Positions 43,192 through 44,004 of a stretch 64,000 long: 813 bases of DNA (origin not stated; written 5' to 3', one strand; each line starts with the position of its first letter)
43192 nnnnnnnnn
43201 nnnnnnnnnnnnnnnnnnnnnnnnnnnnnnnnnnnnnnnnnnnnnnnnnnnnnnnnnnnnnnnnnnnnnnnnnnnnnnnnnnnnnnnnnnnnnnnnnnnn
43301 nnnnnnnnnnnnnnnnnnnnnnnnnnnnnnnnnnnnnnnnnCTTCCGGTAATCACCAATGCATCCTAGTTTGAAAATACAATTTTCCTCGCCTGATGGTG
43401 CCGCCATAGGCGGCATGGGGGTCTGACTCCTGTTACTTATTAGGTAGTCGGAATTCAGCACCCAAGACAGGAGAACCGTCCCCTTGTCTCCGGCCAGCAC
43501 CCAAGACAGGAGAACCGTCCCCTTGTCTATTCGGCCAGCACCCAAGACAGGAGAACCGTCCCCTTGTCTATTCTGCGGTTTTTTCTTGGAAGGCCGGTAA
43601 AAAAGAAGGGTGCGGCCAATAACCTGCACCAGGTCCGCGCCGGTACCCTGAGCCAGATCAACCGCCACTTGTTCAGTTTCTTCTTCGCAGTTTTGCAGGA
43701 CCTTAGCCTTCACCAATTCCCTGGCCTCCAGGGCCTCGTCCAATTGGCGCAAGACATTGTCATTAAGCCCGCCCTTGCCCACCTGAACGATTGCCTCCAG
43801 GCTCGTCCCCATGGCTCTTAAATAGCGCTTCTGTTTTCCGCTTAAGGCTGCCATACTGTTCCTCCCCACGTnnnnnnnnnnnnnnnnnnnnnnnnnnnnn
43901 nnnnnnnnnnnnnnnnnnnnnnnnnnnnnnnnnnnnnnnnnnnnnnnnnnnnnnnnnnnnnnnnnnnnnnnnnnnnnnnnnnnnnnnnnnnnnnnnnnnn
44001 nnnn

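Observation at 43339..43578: Repeat element B plus a 3x ~40-bp tandem repeat has erased the yhbY stop codon and fused in frame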

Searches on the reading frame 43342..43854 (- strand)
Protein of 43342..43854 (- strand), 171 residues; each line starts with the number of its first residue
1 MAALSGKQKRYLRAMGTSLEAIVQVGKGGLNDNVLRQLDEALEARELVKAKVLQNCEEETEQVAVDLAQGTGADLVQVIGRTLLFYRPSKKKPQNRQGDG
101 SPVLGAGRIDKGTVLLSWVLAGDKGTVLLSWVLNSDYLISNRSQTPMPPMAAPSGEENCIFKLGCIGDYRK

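Call 10: find_homologous_proteins(query=window:43342-43854:-)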
Query seq(171 aa) (171 aa): 1810 proteins with E <= 0.001 among 1981 candidates; the best 120 are listed.
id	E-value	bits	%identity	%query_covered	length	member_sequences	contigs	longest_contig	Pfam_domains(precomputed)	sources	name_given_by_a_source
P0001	3.6e-49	184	98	55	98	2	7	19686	PF01985.27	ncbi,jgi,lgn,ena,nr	ncbi:MAG: ribosome assembly RNA-binding protein YhbY [Syntrophomonadaceae bacterium]|jgi:RNA-binding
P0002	2.8e-30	123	67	53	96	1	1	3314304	PF01985.27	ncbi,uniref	ncbi:ribosome assembly RNA-binding protein YhbY [Zhaonella formicivorans]|uniref:ribosome assembly R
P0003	3.0e-30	123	67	53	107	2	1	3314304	PF01985.27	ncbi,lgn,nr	nr:ribosome assembly RNA-binding protein YhbY [Zhaonella formicivorans]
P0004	8.6e-30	121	66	53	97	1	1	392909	PF01985.27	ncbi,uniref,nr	ncbi:ribosome assembly RNA-binding protein YhbY [Desulfosporosinus sp. FKA]|uniref:ribosome assembly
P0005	1.6e-29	121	67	53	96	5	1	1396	PF01985.27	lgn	-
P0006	2.1e-29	120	66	53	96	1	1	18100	PF01985.27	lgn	-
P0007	2.2e-29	120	62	53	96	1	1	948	PF01985.27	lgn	-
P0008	1.1e-28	118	64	53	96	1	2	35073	PF01985.27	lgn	-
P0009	1.6e-28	117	64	53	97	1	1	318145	PF01985.27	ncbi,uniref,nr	ncbi:RNA-binding protein YhbY [Desulfosporosinus acididurans]|uniref:RNA-binding protein YhbY n=1 Ta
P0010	2.2e-28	117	63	53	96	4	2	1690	PF01985.27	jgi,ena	jgi:RNA-binding protein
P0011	5.6e-28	116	60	53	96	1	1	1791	PF01985.27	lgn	-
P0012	7.8e-28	115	63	53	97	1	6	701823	PF01985.27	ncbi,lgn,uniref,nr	ncbi:ribosome assembly RNA-binding protein YhbY [Desulfosporosinus sp. FKB]|uniref:ribosome assembly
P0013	8.0e-28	115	63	53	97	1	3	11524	PF01985.27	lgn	-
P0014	8.1e-28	115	62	53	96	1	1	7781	PF01985.27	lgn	-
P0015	8.2e-28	115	66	53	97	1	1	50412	PF01985.27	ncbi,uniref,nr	ncbi:ribosome assembly RNA-binding protein YhbY [Desulfosporosinus sp. PR]|uniref:ribosome assembly 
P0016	8.5e-28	115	64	53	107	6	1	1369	PF01985.27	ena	-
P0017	8.8e-28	115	65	53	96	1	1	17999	PF01985.27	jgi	jgi:RNA-binding protein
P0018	9.3e-28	115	64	53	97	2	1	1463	PF01985.27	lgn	-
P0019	9.7e-28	115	66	53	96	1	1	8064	PF01985.27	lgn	-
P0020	1.0e-27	115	63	53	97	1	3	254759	PF01985.27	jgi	-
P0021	1.0e-27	115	63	53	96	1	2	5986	PF01985.27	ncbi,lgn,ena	-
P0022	1.1e-27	115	63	53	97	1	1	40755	PF01985.27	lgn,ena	-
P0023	1.4e-27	114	60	53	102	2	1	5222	PF01985.27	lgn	-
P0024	2.0e-27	114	63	53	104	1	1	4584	PF01985.27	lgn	-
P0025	2.1e-27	114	64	53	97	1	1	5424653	PF01985.27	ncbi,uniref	ncbi:ribosome assembly RNA-binding protein YhbY [Desulfosporosinus sp. SB140]|uniref:ribosome assemb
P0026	2.6e-27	113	60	53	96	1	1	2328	PF01985.27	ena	-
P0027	4.0e-27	113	63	53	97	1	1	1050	PF01985.27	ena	-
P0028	5.1e-27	112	62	53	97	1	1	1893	PF01985.27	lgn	-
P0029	5.6e-27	112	62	53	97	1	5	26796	PF01985.27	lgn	-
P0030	6.0e-27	112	62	53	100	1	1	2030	PF01985.27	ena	-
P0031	6.9e-27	112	59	54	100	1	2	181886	PF01985.27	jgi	jgi:RNA-binding protein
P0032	7.2e-27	112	63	53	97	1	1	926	PF01985.27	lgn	-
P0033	7.8e-27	112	62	53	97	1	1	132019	PF01985.27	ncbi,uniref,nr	ncbi:RNA binding protein [Desulfosporosinus sp. I2]|uniref:ribosome assembly RNA-binding protein Yhb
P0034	8.5e-27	112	61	53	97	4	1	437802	PF01985.27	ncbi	ncbi:ribosome assembly RNA-binding protein YhbY [Desulfosporosinus burensis]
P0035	9.4e-27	112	56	53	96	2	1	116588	PF01985.27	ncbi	ncbi:MAG: ribosome assembly RNA-binding protein YhbY [Bacillota bacterium]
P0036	1.0e-26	111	62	54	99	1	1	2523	PF01985.27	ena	-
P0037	1.0e-26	111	60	52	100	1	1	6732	PF01985.27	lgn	-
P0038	1.2e-26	111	60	53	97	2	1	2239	PF01985.27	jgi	-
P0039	1.4e-26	111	62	53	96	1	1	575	PF01985.27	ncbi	-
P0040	1.4e-26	111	60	53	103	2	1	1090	PF01985.27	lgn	-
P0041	1.4e-26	111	57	53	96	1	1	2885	PF01985.27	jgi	jgi:RNA-binding protein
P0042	1.5e-26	111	61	53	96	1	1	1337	PF01985.27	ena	-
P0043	1.7e-26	111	61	53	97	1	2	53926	PF01985.27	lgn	-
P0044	1.8e-26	111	59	53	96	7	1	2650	PF01985.27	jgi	jgi:RNA-binding protein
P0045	1.8e-26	111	63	53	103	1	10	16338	PF01985.27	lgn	-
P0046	2.0e-26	111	60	53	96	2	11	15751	PF01985.27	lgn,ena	-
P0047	2.5e-26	110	60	53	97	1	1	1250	PF01985.27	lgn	-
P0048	2.5e-26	110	60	53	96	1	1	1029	PF01985.27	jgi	jgi:RNA-binding protein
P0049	3.1e-26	110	60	55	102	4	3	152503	PF01985.27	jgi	-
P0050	3.2e-26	110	60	53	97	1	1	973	PF01985.27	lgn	-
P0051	3.3e-26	110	63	53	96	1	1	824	PF01985.27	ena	-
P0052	3.3e-26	110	63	53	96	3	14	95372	PF01985.27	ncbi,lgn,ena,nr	ncbi:MAG: RNA-binding protein [Desulfosporosinus sp. BRH_c37]|nr:MAG: RNA-binding protein [Desulfosp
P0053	3.3e-26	110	59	53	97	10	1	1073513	PF01985.27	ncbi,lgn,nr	ncbi:MAG: ribosome assembly RNA-binding protein YhbY [Desulfosporosinus sp.]|nr:ribosome assembly RN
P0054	3.4e-26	110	59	53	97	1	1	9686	PF01985.27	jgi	jgi:RNA-binding protein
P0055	3.6e-26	110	56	53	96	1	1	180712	PF01985.27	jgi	-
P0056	3.6e-26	110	62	53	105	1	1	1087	PF01985.27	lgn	-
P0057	3.9e-26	110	62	53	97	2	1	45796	PF01985.27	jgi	jgi:RNA-binding protein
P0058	4.6e-26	109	63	53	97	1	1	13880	PF01985.27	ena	-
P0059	7.5e-26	109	61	53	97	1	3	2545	PF01985.27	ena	-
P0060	8.0e-26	109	60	53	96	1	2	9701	PF01985.27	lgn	-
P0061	8.7e-26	108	60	53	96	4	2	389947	PF01985.27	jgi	-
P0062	9.5e-26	108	61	53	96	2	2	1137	PF01985.27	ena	-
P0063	9.6e-26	108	61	54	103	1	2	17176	PF01985.27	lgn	-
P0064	1.0e-25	108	61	53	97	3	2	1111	PF01985.27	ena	-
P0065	1.1e-25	108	62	53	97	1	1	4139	PF01985.27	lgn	-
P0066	1.6e-25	108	62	52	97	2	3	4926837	PF01985.27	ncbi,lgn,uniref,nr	ncbi:putative RNA-binding protein, YhbY family [Desulfosporosinus acidiphilus SJ4]|uniref:Putative R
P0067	1.6e-25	108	57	54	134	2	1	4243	PF01985.27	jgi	jgi:RNA-binding protein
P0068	1.6e-25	108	56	52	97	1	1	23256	PF01985.27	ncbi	-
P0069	1.6e-25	108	58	53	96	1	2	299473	PF01985.27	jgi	jgi:RNA-binding protein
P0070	1.7e-25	108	58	53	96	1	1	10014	PF01985.27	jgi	jgi:RNA-binding protein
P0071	1.7e-25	107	63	53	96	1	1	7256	PF01985.27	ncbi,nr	ncbi:MAG: ribosome assembly RNA-binding protein YhbY [Bacillota bacterium]|nr:ribosome assembly RNA-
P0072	1.9e-25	107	60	51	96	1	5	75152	PF01985.27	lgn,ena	-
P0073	1.9e-25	107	61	53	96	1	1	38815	PF01985.27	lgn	-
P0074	2.2e-25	107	57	53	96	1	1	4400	PF01985.27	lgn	-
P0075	2.3e-25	107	59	53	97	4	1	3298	PF01985.27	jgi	-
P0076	2.3e-25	107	59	51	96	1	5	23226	PF01985.27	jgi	jgi:RNA-binding protein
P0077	2.5e-25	107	58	53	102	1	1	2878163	PF01985.27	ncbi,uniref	ncbi:ribosome assembly RNA-binding protein YhbY [Phosphitispora sp. TUW77]|uniref:ribosome assembly 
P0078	2.6e-25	107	57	53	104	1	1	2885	PF01985.27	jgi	-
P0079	2.6e-25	107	58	54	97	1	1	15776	PF01985.27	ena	-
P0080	2.7e-25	107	63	53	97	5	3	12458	PF01985.27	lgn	-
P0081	2.8e-25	107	58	53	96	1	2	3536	PF01985.27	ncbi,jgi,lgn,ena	-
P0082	2.9e-25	107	59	53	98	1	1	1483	PF01985.27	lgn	-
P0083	3.0e-25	107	58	53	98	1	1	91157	PF01985.27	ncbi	-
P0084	3.1e-25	107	60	53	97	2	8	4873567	PF01985.27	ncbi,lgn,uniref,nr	ncbi:ribosome assembly RNA-binding protein YhbY [Desulfosporosinus meridiei]|uniref:Putative RNA-bin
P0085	3.1e-25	107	58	53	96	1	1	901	PF01985.27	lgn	-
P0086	3.3e-25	107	59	53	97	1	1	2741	PF01985.27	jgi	jgi:RNA-binding protein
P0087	3.3e-25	107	57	50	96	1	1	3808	PF01985.27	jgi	jgi:RNA-binding protein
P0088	3.4e-25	107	59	53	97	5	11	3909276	PF01985.27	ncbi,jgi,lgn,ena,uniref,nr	ncbi:ribosome assembly RNA-binding protein YhbY [Saccharococcus caldoxylosilyticus]|jgi:RNA-binding 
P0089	3.6e-25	106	57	53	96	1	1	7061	PF01985.27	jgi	jgi:RNA-binding protein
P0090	3.7e-25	106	57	54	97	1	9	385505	PF01985.27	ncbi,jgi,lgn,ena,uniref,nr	ncbi:ribosome assembly RNA-binding protein YhbY [Bacillus sp. J37]|uniref:ribosome assembly RNA-bind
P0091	3.8e-25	106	59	54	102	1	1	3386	PF01985.27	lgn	-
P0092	3.8e-25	106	57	53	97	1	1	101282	PF01985.27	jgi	jgi:RNA-binding protein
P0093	4.1e-25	106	61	53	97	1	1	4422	PF01985.27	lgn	-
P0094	4.2e-25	106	55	52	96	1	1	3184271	PF01985.27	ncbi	ncbi:ribosome assembly RNA-binding protein YhbY [Bacillus sp. N9]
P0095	4.3e-25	106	56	53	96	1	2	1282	PF01985.27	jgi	jgi:RNA-binding protein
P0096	4.5e-25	106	57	50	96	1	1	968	PF01985.27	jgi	jgi:RNA-binding protein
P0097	4.8e-25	106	59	53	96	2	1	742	PF01985.27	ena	-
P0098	4.8e-25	106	58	53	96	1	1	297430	PF01985.27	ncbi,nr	ncbi:ribosome assembly RNA-binding protein YhbY [Bacillota bacterium LX-D]|nr:ribosome assembly RNA-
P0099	5.0e-25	106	57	53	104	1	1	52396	PF01985.27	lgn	-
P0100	5.1e-25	106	61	53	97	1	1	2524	PF01985.27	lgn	-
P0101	5.3e-25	106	60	53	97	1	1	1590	PF01985.27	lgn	-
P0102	5.4e-25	106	57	54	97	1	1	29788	PF01985.27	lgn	-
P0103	5.5e-25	106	60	53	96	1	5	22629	PF01985.27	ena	-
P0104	6.5e-25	106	60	51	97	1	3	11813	PF01985.27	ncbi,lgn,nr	ncbi:MAG TPA: ribosome assembly RNA-binding protein YhbY [Desulfobacteria bacterium]|nr:ribosome ass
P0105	6.5e-25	106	59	51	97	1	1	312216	PF01985.27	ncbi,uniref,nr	ncbi:ribosome assembly RNA-binding protein YhbY [Alkalicoccobacillus porphyridii]|uniref:Ribosome as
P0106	6.7e-25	106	57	53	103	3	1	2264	PF01985.27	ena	-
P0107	6.8e-25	106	55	53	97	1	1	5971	PF01985.27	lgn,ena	-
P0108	6.9e-25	106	59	53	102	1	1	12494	PF01985.27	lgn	-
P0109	7.3e-25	105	57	53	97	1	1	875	PF01985.27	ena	-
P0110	7.5e-25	105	58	53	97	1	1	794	PF01985.27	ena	-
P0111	7.5e-25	105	59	53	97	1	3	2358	PF01985.27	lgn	-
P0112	8.0e-25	105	59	53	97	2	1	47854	PF01985.27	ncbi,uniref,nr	ncbi:RNA-binding protein [Desulfosporosinus sp. HMP52]|uniref:ribosome assembly RNA-binding protein 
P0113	8.2e-25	105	57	53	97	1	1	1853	PF01985.27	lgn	-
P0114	8.8e-25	105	55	53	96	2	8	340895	PF01985.27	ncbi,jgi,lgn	ncbi:MAG: ribosome assembly RNA-binding protein YhbY [Dehalobacterium sp.]|jgi:RNA-binding protein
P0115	9.1e-25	105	61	53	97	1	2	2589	PF01985.27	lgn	-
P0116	9.1e-25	105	57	53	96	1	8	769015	PF01985.27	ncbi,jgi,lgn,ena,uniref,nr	ncbi:ribosome assembly RNA-binding protein YhbY [Peribacillus asahii]|uniref:Ribosome assembly RNA-b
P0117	9.1e-25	105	55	53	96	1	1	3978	PF01985.27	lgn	-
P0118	9.2e-25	105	58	53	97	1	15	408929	PF01985.27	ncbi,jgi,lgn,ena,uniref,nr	ncbi:RNA-binding protein [Parageobacillus thermantarcticus]|uniref:RNA-binding protein n=1 Tax=Parag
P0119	9.8e-25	105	56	54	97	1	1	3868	PF01985.27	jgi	-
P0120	9.9e-25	105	56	54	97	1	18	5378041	PF01985.27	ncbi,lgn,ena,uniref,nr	ncbi:ribosome assembly RNA-binding protein YhbY [Metabacillus halosaccharovorans]|uniref:ribosome as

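Call 11: search_protein_families(library=pfam, proteins=[window:43342-43854:-], max_evalue=1)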
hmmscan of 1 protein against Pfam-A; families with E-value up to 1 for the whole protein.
seq(171 aa): 3 families
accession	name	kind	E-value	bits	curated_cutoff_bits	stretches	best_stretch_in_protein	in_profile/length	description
PF01985.26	CRS1_YhbY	-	1.3e-29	102.8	27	1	4-87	1-84/84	CRS1 / YhbY (CRM) domain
PF17645.6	Amdase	-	0.18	11.9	25.9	1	51-89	38-75/228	Arylmalonate decarboxylase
PF11140.13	DUF2913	-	0.21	11.8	23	1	7-50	46-90/207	Protein of unknown function (DUF2913)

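Call 13: find_encoding_contigs(protein=P0001, flank=5000, max_places=10)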
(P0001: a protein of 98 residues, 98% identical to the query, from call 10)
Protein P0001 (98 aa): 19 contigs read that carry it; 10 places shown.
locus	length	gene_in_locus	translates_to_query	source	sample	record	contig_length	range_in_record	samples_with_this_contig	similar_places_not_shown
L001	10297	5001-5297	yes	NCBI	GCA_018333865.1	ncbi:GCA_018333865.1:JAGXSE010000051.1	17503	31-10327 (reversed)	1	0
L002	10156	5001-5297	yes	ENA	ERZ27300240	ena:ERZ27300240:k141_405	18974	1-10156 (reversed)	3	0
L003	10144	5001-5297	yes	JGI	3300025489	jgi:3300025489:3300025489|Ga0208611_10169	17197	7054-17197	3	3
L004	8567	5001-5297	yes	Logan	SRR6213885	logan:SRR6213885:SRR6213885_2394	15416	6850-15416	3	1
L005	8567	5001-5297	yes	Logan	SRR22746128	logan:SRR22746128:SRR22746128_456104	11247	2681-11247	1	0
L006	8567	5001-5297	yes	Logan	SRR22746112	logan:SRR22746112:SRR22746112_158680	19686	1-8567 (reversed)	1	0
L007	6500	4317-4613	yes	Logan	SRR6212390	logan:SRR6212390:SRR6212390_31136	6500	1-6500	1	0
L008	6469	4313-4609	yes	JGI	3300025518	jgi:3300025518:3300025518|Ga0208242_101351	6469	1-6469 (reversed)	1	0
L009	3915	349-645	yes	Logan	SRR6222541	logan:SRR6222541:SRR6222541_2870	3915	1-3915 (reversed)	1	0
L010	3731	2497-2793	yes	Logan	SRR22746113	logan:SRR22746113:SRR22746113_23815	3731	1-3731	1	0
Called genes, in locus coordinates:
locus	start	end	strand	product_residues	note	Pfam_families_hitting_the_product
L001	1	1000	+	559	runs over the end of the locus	PF10150:RNase_E_G, PF20833:RNase_E_G_Thio (faint), PF01938:TRAM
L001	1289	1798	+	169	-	PF00160:Pro_isomerase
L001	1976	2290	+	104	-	PF00829:Ribosomal_L21p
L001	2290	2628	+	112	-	PF04327:Peptidase_Prp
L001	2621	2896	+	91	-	PF01016:Ribosomal_L27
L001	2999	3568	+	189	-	PF14689:SPOB_a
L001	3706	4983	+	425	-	PF01018:GTP1_OBG, PF01926:MMR_HSR1, PF02421:FeoB_N, PF09269:DUF1967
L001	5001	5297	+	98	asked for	PF01985:CRS1_YhbY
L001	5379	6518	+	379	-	PF00696:AA_kinase, PF01472:PUA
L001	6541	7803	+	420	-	PF00171:Aldedh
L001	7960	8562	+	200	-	PF01467:CTP_transf_like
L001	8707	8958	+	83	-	PF00076:RRM_1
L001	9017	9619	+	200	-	PF01966:HD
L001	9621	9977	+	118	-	PF02410:RsfS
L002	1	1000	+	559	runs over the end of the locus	PF10150:RNase_E_G, PF20833:RNase_E_G_Thio (faint), PF01938:TRAM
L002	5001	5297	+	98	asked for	PF01985:CRS1_YhbY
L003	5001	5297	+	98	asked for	PF01985:CRS1_YhbY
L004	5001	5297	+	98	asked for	PF01985:CRS1_YhbY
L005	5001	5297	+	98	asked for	PF01985:CRS1_YhbY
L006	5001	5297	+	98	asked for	PF01985:CRS1_YhbY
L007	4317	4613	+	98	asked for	PF01985:CRS1_YhbY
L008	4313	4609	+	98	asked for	PF01985:CRS1_YhbY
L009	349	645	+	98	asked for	PF01985:CRS1_YhbY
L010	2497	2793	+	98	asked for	PF01985:CRS1_YhbY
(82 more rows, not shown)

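Call 76: find_encoding_contigs(protein=P0002, flank=2000, max_places=2)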
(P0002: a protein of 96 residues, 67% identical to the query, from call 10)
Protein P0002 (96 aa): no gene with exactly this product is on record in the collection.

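Call 77: find_encoding_contigs(protein=P0003, flank=2000, max_places=2)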
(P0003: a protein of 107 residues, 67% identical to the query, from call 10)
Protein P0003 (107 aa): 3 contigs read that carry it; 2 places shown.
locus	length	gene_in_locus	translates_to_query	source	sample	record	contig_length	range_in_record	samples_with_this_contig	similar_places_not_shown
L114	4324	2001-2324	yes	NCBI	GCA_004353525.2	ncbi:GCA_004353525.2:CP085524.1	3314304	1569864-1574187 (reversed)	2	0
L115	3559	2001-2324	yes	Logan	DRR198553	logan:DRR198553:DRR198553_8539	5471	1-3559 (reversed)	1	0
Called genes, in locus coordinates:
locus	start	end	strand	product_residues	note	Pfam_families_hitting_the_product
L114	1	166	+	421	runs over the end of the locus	PF01018:GTP1_OBG, PF00025:Arf (weak), PF01926:MMR_HSR1, PF02421:FeoB_N, PF09269:DUF1967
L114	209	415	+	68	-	-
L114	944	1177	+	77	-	-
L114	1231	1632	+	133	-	PF08780:NTase_sub_bind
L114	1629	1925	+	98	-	PF01909:NTP_transf_2, PF18765:Polbeta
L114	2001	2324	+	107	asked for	PF01985:CRS1_YhbY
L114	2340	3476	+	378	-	PF00696:AA_kinase, PF01472:PUA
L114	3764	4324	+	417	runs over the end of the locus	PF00171:Aldedh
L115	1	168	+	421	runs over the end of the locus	PF01018:GTP1_OBG, PF00025:Arf (weak), PF01926:MMR_HSR1, PF02421:FeoB_N, PF09269:DUF1967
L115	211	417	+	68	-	-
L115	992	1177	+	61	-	-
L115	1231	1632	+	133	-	PF08780:NTase_sub_bind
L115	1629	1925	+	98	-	PF01909:NTP_transf_2, PF18765:Polbeta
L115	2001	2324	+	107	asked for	PF01985:CRS1_YhbY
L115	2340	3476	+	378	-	PF00696:AA_kinase, PF01472:PUA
